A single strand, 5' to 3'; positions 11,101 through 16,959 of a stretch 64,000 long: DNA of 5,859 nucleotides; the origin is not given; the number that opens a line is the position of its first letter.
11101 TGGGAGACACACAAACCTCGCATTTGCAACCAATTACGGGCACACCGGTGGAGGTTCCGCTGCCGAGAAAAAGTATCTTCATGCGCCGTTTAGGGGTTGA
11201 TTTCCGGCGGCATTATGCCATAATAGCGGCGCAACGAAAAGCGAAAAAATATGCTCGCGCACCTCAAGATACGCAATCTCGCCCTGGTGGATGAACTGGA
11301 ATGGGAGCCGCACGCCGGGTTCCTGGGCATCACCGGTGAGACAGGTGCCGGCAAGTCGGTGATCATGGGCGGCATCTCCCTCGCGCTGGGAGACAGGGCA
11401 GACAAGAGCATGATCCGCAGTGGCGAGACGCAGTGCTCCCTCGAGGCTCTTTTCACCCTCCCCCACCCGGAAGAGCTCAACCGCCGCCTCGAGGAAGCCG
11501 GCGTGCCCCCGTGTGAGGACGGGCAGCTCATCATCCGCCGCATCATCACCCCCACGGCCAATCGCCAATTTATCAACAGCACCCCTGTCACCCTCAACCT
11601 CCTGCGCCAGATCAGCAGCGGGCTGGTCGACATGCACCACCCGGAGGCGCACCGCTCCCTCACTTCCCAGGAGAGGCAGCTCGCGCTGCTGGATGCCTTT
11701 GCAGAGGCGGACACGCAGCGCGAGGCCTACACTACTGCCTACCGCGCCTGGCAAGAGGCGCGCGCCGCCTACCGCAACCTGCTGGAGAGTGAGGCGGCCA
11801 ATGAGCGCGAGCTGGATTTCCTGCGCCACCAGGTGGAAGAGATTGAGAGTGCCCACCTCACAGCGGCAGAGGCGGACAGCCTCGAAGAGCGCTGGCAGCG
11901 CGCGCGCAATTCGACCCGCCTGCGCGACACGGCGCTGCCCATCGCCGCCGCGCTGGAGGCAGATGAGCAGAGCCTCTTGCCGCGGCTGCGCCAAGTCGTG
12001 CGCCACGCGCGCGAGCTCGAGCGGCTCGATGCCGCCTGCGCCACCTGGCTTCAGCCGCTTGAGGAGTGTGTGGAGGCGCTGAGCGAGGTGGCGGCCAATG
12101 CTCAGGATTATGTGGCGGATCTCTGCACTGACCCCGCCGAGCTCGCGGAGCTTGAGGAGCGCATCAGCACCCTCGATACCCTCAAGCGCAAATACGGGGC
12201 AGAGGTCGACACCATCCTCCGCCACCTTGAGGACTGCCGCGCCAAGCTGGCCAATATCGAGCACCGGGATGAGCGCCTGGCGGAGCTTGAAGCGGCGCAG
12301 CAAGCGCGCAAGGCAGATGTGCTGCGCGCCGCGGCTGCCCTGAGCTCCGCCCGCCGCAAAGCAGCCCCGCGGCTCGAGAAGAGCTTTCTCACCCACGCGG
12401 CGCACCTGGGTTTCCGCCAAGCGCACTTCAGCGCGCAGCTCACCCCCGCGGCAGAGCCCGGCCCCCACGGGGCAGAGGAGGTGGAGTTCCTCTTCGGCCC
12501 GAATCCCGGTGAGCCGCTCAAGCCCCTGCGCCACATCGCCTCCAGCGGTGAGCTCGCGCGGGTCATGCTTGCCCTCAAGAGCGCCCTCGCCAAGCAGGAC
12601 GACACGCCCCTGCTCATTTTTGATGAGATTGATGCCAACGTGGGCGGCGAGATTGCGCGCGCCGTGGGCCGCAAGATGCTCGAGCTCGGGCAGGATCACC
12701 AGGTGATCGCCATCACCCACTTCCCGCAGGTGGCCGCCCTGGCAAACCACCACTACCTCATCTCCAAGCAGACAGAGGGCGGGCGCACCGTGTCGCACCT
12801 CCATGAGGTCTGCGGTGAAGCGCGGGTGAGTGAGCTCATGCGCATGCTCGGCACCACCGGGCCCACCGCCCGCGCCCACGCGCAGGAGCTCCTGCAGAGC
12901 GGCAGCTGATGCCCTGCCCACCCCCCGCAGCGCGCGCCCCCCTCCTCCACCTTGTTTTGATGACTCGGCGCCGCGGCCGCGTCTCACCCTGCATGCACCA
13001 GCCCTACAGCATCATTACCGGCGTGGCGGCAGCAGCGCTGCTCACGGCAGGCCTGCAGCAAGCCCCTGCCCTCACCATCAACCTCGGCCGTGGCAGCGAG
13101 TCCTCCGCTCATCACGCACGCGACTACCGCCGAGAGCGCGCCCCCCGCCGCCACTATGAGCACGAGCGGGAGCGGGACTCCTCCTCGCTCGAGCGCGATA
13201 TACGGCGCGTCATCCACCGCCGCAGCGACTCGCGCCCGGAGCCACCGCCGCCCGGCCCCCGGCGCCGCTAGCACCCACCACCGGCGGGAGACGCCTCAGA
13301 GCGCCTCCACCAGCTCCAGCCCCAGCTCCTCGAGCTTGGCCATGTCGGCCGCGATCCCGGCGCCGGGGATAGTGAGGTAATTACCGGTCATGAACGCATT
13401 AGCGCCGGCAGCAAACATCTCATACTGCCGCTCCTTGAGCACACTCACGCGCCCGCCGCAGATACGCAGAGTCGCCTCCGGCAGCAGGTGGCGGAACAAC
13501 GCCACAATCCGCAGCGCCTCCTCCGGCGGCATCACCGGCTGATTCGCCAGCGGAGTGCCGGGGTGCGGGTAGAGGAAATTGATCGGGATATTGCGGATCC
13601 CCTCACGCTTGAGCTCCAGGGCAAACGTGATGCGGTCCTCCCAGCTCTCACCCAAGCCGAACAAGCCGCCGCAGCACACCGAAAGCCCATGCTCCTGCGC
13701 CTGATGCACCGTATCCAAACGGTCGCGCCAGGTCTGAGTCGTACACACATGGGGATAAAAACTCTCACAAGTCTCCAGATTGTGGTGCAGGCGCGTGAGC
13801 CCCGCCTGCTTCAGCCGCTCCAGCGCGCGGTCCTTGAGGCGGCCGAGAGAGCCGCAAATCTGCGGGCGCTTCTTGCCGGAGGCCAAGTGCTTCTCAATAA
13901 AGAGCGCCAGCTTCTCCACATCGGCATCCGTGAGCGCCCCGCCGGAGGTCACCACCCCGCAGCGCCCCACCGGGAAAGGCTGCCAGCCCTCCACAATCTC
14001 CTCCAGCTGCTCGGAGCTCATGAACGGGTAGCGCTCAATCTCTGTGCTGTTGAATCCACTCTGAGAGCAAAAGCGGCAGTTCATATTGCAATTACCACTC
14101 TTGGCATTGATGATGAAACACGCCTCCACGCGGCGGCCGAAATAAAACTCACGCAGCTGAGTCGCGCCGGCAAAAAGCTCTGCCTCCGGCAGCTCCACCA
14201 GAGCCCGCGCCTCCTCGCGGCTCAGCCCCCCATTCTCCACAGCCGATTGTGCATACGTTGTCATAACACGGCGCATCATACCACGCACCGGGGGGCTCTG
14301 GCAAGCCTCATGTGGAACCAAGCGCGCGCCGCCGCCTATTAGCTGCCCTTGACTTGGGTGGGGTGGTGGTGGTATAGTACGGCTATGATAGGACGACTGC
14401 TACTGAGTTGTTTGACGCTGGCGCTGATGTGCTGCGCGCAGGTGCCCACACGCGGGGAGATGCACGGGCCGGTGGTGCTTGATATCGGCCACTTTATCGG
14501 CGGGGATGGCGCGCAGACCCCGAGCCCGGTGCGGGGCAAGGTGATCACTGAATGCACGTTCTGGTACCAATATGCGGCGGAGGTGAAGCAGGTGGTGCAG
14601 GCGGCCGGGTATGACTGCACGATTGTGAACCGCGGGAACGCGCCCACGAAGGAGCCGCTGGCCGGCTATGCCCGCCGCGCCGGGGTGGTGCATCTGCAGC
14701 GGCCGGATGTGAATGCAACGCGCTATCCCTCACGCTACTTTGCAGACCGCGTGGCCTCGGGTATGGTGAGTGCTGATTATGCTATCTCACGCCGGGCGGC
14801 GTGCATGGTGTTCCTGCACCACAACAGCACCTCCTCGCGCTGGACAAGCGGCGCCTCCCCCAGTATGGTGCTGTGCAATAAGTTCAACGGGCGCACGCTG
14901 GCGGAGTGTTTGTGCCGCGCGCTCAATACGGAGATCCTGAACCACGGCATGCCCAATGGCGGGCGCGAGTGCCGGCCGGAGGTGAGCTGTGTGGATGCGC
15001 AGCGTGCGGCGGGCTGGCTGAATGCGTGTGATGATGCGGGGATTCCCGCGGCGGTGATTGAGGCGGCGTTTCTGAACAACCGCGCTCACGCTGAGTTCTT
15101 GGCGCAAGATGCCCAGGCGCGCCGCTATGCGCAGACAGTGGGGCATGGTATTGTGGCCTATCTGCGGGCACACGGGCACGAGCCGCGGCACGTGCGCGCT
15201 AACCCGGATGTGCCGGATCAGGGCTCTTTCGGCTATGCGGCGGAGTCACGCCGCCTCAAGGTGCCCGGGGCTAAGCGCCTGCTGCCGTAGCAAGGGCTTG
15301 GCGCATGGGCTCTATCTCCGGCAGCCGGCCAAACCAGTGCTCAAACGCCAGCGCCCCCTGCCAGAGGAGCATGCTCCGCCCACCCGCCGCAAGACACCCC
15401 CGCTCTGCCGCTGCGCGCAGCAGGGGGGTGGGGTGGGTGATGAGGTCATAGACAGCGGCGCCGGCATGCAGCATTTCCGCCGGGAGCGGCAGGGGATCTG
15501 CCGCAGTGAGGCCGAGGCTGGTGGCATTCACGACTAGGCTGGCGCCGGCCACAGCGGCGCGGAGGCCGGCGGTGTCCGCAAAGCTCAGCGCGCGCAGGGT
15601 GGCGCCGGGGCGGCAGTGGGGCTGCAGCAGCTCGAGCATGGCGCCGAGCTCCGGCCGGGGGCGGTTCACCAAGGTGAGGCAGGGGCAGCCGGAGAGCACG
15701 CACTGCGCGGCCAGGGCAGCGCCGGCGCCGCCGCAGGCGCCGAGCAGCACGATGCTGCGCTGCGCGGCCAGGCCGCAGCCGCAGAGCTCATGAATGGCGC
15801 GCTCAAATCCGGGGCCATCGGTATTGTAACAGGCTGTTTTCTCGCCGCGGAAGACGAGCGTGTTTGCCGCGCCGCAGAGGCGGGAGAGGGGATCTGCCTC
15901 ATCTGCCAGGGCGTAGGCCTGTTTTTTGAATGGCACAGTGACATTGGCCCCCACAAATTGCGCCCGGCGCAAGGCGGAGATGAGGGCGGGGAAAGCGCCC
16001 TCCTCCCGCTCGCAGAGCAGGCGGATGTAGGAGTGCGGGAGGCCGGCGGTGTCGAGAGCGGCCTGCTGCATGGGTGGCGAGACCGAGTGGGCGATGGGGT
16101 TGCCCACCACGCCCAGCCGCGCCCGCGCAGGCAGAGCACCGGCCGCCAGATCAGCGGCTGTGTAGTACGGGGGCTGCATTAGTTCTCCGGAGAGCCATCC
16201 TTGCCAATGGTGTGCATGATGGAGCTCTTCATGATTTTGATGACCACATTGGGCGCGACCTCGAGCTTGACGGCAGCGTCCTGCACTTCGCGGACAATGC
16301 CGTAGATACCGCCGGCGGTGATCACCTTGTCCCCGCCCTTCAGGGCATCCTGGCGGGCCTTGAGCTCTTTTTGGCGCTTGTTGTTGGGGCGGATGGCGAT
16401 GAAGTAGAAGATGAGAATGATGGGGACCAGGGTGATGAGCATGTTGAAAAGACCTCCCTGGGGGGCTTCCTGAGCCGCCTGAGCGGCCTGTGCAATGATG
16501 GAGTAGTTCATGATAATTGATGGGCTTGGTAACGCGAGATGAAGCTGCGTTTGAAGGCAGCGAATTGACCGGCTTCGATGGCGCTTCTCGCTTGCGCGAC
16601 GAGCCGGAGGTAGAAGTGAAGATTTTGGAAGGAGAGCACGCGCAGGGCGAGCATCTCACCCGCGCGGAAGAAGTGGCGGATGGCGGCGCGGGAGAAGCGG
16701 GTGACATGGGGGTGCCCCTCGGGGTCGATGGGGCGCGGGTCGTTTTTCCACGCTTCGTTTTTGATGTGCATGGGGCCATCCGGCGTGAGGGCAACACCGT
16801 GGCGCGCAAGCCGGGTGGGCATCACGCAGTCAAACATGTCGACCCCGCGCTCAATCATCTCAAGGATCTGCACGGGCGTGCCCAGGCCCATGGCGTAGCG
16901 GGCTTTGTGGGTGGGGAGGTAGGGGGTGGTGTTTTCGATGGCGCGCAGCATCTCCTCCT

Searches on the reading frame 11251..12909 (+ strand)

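Call 71: search_protein_families(library=pfam, proteins=[window:11251-12909:+], max_evalue=0.00001)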
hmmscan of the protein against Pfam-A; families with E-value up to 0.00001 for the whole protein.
window:11251-12909:+ (552 aa): 2 families
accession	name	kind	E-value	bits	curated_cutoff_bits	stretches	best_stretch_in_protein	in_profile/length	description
PF02463.25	SMC_N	-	1.2e-13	51.5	40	1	14-509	16-216/220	RecF/RecN/SMC N terminal domain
PF13476.12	AAA_23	-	1.6e-06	29.3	27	0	5-192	2-177/201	AAA domain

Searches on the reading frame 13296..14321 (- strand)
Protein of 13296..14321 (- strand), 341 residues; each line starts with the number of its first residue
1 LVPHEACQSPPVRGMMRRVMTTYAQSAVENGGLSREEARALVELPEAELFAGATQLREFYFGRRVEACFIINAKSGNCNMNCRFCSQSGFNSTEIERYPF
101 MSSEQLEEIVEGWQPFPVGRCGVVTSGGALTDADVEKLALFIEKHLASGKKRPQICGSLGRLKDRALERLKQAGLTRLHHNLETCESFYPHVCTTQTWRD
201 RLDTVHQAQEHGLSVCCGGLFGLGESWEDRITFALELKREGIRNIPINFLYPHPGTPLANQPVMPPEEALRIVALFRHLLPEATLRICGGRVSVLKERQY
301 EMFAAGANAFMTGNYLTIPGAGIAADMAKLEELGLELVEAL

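Call 70: search_protein_families(library=pfam, proteins=[window:13296-14321:-], max_evalue=0.00001)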
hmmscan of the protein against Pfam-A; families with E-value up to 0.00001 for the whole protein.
window:13296-14321:- (341 aa): 2 families
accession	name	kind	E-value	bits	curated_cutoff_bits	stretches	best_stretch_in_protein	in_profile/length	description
PF06968.18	BATS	-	8.9e-25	87.1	22.2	1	246-336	1-88/88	Biotin and Thiamin Synthesis associated domain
PF04055.27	Radical_SAM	-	1e-23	84.7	29.5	1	76-233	5-162/166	Radical SAM superfamily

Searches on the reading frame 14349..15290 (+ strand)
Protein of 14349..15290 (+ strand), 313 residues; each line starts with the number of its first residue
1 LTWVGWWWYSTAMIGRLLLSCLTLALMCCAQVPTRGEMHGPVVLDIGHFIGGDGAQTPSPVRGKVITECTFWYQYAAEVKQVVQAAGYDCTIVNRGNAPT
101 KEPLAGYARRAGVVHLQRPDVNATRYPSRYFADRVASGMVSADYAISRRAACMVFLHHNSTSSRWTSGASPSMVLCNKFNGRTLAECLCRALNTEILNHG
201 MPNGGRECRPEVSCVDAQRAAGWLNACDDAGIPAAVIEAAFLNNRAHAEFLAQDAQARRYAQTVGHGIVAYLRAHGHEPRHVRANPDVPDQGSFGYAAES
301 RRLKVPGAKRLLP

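Call 70: search_protein_families(library=pfam, proteins=[window:14349-15290:+], max_evalue=0.00001)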
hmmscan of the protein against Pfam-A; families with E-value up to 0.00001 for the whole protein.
window:14349-15290:+ (313 aa): 1 family
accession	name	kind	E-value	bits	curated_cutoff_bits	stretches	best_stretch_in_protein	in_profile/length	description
PF01520.23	Amidase_3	-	5e-10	40.1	27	1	42-268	1-172/174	N-acetylmuramoyl-L-alanine amidase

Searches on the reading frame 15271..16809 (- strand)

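Call 70: search_protein_families(library=pfam, proteins=[window:15271-16809:-], max_evalue=0.00001)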
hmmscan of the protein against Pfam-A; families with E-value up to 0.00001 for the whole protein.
window:15271-16809:- (512 aa): 2 families
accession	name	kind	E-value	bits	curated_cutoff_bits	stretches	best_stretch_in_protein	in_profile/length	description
PF08501.16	Shikimate_dh_N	-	4.5e-22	78.5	27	1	234-318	1-83/83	Shikimate dehydrogenase substrate binding domain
PF18317.6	SDH_C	-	2.6e-11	43.5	25.8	1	477-506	1-30/31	Shikimate 5'-dehydrogenase C-terminal domain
